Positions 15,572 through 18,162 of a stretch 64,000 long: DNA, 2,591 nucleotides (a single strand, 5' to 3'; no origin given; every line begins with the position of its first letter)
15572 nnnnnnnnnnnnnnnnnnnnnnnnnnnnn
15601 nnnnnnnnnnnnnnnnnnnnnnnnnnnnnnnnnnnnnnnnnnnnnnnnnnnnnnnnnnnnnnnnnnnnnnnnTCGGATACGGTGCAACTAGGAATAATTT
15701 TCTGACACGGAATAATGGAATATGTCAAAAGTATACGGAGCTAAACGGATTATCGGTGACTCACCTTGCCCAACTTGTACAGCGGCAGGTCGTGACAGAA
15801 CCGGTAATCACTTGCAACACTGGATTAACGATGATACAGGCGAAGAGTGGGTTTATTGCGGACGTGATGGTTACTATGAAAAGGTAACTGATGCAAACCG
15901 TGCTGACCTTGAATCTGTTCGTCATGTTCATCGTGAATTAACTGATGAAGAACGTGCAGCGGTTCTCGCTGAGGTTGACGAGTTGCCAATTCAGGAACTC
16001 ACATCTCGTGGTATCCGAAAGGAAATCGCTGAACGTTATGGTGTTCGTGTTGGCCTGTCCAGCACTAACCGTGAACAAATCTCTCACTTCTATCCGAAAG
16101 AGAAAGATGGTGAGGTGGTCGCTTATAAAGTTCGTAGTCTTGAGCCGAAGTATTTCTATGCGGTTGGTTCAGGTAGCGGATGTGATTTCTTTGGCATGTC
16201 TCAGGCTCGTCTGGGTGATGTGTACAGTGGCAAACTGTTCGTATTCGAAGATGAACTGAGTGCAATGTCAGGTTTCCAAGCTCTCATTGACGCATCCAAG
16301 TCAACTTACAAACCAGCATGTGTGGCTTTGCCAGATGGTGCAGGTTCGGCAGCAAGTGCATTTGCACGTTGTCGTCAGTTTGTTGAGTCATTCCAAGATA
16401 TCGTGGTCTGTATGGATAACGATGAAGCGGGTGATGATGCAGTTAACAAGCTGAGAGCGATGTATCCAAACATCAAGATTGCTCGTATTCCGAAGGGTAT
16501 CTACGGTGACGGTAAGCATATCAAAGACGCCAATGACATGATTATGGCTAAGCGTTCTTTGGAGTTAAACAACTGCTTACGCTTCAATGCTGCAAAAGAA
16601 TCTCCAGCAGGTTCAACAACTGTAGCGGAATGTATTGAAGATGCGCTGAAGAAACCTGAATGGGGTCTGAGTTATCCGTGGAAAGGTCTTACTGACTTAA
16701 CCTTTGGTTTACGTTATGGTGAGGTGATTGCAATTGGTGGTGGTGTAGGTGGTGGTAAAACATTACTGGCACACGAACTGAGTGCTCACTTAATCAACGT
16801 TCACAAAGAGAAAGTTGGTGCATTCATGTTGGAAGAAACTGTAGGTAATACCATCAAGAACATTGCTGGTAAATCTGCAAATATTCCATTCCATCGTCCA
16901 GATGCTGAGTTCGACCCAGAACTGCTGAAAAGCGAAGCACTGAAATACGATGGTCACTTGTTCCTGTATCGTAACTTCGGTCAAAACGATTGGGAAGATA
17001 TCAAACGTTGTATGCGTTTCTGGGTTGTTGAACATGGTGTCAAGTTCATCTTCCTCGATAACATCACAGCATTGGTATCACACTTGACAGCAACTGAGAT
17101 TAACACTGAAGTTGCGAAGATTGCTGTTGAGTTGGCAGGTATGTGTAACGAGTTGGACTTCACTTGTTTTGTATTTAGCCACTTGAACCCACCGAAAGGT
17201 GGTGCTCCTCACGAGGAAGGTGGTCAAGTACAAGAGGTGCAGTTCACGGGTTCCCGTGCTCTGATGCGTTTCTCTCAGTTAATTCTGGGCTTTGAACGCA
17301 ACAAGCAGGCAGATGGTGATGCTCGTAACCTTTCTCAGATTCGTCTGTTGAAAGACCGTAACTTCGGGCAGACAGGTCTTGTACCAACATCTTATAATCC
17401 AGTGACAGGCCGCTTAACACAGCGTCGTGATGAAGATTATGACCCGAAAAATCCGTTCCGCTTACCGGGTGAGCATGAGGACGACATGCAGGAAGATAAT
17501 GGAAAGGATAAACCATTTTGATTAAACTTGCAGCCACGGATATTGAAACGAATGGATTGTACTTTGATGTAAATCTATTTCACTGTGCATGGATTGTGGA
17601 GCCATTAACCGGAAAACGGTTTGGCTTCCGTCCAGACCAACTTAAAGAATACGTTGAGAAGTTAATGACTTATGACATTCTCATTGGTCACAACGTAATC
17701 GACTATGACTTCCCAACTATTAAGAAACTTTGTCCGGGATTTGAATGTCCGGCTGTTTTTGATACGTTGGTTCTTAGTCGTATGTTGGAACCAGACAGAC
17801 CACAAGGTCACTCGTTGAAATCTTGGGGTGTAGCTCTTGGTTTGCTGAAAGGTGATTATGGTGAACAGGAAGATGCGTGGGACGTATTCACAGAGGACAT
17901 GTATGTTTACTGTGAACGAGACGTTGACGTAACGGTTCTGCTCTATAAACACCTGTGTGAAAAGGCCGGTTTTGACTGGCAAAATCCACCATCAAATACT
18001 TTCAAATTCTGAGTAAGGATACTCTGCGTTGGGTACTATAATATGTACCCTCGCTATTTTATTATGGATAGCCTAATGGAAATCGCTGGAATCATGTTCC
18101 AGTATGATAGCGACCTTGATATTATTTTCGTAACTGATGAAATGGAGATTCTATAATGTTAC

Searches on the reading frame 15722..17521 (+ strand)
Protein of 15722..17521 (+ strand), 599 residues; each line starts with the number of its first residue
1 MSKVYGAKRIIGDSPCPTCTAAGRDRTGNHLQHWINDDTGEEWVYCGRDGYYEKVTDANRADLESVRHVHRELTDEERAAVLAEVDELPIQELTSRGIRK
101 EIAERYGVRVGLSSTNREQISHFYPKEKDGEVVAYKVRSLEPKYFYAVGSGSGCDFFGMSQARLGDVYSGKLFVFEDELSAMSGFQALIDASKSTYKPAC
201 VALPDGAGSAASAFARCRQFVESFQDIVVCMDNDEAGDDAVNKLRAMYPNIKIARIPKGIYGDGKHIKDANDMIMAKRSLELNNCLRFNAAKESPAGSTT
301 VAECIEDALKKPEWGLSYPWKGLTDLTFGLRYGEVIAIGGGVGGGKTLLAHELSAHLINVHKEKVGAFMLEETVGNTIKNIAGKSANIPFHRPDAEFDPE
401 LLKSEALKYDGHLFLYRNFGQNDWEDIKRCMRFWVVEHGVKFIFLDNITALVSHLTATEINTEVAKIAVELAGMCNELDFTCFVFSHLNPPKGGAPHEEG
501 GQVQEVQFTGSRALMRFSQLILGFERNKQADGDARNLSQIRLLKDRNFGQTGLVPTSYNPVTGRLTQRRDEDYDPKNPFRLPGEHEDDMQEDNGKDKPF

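Call 11: search_protein_families(library=pfam, proteins=[window:15722-17521:+], max_evalue=0.01)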
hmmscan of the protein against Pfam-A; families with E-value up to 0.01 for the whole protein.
window:15722-17521:+ (599 aa): 5 families
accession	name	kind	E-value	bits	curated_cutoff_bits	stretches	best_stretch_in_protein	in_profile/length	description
PF03796.21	DnaB_C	-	1.3e-09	38.3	27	1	315-558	1-246/255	DnaB-like helicase C terminal domain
PF21268.3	Helic-prim_T7_N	-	6.7e-06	26.7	27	1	91-147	4-57/59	Bacteriophage T7 DNA helicase/primase, N-terminal a+b fold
PF13155.12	Toprim_2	-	7.7e-06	26.6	22.1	1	182-272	10-86/88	Toprim-like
PF13481.12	AAA_25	-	0.0072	16.4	27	0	332-489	32-191/195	AAA domain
PF13521.12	AAA_28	-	0.0097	16.6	27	0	336-374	2-41/164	AAA domain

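Call 12: search_protein_families(library=phrogs, proteins=[window:15722-17521:+], max_evalue=0.001)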
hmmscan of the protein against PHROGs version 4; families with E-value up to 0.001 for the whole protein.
window:15722-17521:+ (599 aa): 5 families
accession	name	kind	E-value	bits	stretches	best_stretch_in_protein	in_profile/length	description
phrog_239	-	DNA, RNA and nucleotide metabolism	5e-179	598.9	1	3-588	32-622/801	DNA primase/helicase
phrog_19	-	DNA, RNA and nucleotide metabolism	4e-18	66.6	1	298-580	312-589/621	DnaB-like replicative helicase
phrog_47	-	DNA, RNA and nucleotide metabolism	9.1e-15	55.2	1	88-289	149-333/947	DNA primase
phrog_243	-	DNA, RNA and nucleotide metabolism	5.8e-09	36.3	1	316-546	18-242/273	DnaB-like replicative helicase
phrog_5482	-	unknown function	2.4e-05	24.3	1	327-531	46-253/341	-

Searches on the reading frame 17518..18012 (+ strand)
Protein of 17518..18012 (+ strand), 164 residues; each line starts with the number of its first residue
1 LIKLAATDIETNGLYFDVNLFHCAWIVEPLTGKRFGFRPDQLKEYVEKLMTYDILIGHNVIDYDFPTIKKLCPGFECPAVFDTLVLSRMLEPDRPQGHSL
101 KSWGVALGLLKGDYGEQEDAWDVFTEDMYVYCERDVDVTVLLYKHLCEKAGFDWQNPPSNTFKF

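Call 28: search_protein_families(library=phrogs, proteins=[window:17518-18012:+], max_evalue=0.001)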
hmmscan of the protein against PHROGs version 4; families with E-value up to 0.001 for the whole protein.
window:17518-18012:+ (164 aa): 5 families
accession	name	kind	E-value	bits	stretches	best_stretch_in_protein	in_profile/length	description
phrog_38876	-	DNA, RNA and nucleotide metabolism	2.9e-29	102.8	1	80-163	12-110/111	DNA polymerase exonuclease subunit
phrog_17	-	DNA, RNA and nucleotide metabolism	5.8e-26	91.8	1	2-149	670-827/1445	DNA polymerase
phrog_403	-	DNA, RNA and nucleotide metabolism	8.5e-26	91.6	1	3-159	66-260/321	DNA polymerase exonuclease subunit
phrog_192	-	DNA, RNA and nucleotide metabolism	1.2e-07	32.4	1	42-100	178-237/397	DNA polymerase exonuclease subunit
phrog_1252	-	DNA, RNA and nucleotide metabolism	0.00029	20.5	0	10-77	51-126/663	DNA polymerase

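Call 63: search_protein_families(library=pfam, proteins=[window:17518-18012:+], max_evalue=0.01)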
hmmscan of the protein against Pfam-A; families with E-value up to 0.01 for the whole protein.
window:17518-18012:+ (164 aa): 2 families
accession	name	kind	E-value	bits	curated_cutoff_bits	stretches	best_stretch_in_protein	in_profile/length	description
PF01612.26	DNA_pol_A_exo1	-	8.2e-06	26.2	23.6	1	44-147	66-169/173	3'-5' exonuclease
PF13482.12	RNase_H_2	-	0.0004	20.8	22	0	8-102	4-108/165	RNase_H superfamily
